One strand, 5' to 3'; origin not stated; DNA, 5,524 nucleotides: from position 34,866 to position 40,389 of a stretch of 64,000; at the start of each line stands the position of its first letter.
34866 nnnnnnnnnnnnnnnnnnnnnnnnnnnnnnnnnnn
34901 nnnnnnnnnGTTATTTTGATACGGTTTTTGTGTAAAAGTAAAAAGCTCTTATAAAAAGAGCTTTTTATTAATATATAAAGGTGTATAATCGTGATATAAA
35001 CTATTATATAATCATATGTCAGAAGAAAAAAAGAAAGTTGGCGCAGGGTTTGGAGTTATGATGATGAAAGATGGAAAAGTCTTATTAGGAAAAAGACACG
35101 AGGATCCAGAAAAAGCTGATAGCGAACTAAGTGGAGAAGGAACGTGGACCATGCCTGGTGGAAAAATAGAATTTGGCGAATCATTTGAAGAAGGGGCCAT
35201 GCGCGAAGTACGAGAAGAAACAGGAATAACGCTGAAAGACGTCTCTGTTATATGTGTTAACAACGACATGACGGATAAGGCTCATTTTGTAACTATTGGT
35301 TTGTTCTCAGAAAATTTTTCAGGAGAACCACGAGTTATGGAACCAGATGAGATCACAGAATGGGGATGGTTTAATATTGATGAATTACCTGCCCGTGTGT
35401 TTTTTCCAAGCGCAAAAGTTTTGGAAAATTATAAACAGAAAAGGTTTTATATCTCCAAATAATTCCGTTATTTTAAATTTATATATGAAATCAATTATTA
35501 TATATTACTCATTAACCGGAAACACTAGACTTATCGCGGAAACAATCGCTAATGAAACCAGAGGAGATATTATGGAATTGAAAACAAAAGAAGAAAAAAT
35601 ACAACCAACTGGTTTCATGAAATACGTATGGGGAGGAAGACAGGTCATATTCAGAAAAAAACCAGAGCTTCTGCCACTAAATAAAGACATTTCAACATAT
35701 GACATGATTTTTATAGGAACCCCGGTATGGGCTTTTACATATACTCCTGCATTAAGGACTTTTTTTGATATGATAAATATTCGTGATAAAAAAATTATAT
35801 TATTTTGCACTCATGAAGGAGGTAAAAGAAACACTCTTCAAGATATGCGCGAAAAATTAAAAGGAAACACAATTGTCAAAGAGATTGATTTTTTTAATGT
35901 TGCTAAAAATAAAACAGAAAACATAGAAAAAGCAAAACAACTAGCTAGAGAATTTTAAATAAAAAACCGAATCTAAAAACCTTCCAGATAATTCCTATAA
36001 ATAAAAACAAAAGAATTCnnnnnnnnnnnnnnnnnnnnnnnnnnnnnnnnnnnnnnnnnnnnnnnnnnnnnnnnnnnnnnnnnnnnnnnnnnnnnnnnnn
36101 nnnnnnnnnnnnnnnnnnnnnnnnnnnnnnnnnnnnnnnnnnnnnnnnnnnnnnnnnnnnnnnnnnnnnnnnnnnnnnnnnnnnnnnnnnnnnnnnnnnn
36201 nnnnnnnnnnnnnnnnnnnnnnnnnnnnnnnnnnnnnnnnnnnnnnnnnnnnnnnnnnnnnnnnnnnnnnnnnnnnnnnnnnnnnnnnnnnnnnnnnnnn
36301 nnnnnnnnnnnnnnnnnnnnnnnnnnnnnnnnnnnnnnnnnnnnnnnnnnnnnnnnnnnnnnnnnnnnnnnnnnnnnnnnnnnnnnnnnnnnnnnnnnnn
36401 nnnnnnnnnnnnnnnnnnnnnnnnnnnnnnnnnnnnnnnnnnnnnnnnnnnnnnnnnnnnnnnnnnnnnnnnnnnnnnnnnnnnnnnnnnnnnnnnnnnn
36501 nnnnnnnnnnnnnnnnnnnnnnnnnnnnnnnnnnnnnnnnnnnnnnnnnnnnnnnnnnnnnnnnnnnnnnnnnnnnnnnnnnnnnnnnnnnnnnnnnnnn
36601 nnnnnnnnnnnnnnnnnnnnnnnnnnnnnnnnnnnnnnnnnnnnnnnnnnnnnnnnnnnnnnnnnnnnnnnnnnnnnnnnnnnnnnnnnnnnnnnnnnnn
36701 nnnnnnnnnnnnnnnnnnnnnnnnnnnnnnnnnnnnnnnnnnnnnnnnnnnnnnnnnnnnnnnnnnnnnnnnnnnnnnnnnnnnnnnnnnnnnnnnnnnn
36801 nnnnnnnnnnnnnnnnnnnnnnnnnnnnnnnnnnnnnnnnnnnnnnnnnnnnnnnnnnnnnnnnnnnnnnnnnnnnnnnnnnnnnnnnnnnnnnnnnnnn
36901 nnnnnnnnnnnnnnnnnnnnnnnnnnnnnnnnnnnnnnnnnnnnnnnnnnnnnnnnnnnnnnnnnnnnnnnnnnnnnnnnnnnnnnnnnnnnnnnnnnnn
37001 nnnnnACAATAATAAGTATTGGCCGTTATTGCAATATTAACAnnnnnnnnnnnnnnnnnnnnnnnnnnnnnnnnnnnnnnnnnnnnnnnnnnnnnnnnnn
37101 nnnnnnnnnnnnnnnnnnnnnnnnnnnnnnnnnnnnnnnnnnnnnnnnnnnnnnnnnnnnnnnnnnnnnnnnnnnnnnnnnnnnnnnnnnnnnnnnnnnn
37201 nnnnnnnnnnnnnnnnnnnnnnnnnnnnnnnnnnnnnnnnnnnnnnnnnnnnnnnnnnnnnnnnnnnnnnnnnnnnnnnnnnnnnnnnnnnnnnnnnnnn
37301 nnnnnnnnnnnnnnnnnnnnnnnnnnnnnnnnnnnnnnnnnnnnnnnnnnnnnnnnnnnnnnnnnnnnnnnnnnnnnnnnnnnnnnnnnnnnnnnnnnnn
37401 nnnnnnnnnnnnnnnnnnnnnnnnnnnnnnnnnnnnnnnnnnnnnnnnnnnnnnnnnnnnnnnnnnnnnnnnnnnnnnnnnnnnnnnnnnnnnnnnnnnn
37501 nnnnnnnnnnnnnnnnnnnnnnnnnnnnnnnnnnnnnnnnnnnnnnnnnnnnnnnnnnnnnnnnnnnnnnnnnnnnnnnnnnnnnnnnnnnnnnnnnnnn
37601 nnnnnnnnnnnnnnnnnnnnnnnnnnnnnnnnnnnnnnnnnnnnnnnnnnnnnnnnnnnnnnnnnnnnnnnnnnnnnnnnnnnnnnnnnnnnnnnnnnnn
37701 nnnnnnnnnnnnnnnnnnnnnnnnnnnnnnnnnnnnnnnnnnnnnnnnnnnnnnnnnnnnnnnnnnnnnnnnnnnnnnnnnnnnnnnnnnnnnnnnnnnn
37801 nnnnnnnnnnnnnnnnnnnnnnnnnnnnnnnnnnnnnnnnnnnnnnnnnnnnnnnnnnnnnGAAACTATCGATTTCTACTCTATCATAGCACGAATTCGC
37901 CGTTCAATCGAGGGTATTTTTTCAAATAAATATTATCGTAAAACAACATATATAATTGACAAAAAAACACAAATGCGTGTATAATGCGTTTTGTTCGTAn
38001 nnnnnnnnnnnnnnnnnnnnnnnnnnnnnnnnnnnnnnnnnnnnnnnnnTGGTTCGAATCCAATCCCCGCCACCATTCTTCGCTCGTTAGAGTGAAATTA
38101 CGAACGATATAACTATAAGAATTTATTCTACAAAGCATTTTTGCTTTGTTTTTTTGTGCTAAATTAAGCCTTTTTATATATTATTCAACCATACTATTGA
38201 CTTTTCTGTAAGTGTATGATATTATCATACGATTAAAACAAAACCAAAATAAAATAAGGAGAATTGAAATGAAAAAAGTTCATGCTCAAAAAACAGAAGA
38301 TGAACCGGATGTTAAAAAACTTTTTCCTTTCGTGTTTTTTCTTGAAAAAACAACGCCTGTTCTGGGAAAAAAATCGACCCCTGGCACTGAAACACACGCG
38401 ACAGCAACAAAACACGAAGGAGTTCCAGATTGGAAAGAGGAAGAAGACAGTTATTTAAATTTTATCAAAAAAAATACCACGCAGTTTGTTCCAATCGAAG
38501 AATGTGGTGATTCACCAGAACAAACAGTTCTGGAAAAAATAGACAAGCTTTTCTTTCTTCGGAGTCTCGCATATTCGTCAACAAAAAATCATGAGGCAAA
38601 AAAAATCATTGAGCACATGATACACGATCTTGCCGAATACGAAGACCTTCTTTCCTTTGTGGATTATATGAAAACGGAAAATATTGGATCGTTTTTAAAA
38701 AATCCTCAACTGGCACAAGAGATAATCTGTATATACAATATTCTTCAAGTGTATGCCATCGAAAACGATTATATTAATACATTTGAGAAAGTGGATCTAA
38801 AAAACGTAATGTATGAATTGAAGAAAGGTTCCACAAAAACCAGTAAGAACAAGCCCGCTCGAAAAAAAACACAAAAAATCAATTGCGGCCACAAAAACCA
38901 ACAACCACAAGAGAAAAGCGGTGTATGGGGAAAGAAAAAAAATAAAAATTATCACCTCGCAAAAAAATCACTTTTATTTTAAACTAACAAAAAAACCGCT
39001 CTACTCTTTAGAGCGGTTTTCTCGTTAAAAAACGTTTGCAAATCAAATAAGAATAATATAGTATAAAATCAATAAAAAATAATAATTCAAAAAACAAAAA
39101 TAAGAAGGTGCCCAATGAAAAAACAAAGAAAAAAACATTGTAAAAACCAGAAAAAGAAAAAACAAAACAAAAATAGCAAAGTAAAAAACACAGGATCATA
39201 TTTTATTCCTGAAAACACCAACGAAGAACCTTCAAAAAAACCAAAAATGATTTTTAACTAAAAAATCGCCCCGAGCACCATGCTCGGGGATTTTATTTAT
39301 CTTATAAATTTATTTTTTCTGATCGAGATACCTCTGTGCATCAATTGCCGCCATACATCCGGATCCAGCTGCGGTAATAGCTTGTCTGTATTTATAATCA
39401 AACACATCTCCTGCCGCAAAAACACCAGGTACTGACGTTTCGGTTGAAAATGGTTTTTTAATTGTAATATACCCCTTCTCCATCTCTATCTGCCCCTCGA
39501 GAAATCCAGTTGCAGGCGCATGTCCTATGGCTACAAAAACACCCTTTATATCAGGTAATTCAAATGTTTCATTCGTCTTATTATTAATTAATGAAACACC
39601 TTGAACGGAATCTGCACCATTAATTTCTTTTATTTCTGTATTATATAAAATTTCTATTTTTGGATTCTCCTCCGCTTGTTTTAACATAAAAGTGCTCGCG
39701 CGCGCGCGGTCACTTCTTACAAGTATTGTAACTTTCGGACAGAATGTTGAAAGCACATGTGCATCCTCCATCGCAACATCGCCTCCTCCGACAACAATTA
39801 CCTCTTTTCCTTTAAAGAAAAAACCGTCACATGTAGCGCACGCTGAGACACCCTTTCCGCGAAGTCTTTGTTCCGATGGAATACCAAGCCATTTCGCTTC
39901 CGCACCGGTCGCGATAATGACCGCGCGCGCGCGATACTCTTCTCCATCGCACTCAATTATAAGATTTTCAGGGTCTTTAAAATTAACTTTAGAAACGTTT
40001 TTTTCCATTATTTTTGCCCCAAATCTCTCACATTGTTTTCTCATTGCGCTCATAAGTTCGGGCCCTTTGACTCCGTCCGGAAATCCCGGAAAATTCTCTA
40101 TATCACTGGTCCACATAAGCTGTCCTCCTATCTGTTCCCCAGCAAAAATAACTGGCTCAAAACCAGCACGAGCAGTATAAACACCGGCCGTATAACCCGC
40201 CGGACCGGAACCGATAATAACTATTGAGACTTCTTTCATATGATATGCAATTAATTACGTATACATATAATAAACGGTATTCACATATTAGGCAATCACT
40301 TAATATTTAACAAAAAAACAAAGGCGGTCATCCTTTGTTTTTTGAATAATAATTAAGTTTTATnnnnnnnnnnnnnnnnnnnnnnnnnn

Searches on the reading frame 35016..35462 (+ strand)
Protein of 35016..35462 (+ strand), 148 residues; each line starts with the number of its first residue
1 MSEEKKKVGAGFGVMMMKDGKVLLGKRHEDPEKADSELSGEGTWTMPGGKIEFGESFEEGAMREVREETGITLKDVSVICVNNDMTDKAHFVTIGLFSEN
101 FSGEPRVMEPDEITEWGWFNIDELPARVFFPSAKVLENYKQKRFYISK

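Call 36: search_protein_families(library=pfam, proteins=[window:35016-35462:+], max_evalue=0.001)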
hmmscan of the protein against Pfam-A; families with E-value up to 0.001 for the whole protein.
window:35016-35462:+ (148 aa): 2 families
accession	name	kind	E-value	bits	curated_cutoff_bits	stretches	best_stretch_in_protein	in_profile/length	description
PF00293.34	NUDIX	-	4.2e-22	79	21.1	1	11-138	5-133/134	NUDIX domain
PF14815.12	NUDIX_4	-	0.00034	20.8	35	0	14-133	4-106/113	NUDIX domain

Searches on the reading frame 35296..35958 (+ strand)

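Call 48: search_protein_families(library=pfam, proteins=[window:35296-35958:+], max_evalue=0.001)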
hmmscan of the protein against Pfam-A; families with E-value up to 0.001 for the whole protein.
window:35296-35958:+ (220 aa): 4 families
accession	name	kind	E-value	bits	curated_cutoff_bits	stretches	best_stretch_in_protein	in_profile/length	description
PF12682.12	Flavodoxin_4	-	5.8e-12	45.8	24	1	66-203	2-142/155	Flavodoxin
PF12724.12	Flavodoxin_5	-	5e-09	37.1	27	0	129-192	38-104/145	Flavodoxin domain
PF12641.12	Flavodoxin_3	-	1.2e-07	32.2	27.5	1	68-103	2-39/160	Flavodoxin domain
PF03358.20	FMN_red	-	1.4e-07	31.6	24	1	64-187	1-131/152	NADPH-dependent FMN reductase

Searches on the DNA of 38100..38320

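Call 83: search_with_rna_model(model_id=R1, source=window, start=38100, end=38320, filters=off, max_evalue=1, show_alignments=1)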
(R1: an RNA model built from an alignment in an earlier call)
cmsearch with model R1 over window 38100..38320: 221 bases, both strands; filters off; matches with E-value up to 1: 2.
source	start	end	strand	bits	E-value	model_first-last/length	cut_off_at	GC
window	38197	38271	+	23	0.00035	1-115/115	no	0.24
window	38136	38243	-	12.6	0.039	1-115/115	no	0.23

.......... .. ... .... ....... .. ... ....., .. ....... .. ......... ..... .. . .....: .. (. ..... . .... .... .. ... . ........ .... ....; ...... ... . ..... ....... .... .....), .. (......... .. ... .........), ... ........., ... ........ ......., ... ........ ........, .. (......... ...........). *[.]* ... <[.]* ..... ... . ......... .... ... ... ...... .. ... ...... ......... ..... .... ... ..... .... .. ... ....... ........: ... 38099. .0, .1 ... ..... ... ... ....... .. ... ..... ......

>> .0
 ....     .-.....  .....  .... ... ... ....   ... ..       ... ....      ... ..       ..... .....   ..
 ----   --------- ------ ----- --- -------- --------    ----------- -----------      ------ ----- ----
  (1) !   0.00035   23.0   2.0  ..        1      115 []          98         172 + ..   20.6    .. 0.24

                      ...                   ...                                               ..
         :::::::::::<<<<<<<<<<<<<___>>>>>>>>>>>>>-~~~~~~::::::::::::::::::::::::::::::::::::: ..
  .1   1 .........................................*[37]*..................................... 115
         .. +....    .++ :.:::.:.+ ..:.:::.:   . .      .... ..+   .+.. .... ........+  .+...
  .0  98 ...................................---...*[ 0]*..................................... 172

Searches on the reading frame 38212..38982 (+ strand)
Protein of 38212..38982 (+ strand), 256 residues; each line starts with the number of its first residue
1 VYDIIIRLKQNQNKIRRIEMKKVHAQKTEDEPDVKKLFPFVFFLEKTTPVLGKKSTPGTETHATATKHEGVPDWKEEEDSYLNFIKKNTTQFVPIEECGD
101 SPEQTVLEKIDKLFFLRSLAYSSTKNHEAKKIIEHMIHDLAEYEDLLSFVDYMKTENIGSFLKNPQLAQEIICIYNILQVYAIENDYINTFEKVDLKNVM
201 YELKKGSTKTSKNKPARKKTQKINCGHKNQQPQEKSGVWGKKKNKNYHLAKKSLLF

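Call 11: search_protein_families(library=pfam, proteins=[window:38212-38982:+], max_evalue=0.1)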
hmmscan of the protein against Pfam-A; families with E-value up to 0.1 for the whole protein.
window:38212-38982:+ (256 aa): 1 family
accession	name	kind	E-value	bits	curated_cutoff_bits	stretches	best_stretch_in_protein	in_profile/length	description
PF23492.1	bPH_9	-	0.019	15.1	27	0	14-46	18-50/89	Bacterial PH domain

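Call 40: search_protein_families(library=phrogs, proteins=[window:38269-38982:+], max_evalue=0.01)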
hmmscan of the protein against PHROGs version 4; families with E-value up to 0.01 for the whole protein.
window:38269-38982:+ (237 aa): 0 families

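Call 41: search_protein_families(library=ncbifam, proteins=[window:38269-38982:+], max_evalue=0.01)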
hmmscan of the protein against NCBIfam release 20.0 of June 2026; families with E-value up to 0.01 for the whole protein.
window:38269-38982:+ (237 aa): 0 families

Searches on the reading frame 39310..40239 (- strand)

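Call 36: search_protein_families(library=pfam, proteins=[window:39310-40239:-], max_evalue=0.001)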
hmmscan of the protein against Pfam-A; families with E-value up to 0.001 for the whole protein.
window:39310-40239:- (309 aa): 8 families
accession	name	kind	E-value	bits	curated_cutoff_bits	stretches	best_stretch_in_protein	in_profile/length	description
PF07992.20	Pyr_redox_2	-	1.8e-45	156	26.1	1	5-294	2-291/291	Pyridine nucleotide-disulphide oxidoreductase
PF13738.12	Pyr_redox_3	-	1.2e-21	77.8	30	1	57-277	78-305/305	Pyridine nucleotide-disulphide oxidoreductase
PF00070.33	Pyr_redox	-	9.4e-14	52.1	22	1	147-217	2-79/82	Pyridine nucleotide-disulphide oxidoreductase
PF01134.28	GIDA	-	8.6e-08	32.1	22.1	0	74-122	110-160/391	Glucose inhibited division protein A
PF03486.20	HI0933_like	-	3.2e-07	30.5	50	0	53-114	102-165/244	HI0933-like protein Rossmann domain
PF01266.30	DAO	-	2.3e-06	27.8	27.9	1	58-118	147-208/353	FAD dependent oxidoreductase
PF00890.30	FAD_binding_2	-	1.4e-05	24.9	20.4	0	6-45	2-42/414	FAD binding domain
PF13241.12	NAD_binding_7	-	0.00019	22.4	22.1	0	142-186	5-50/104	Putative NAD(P)-binding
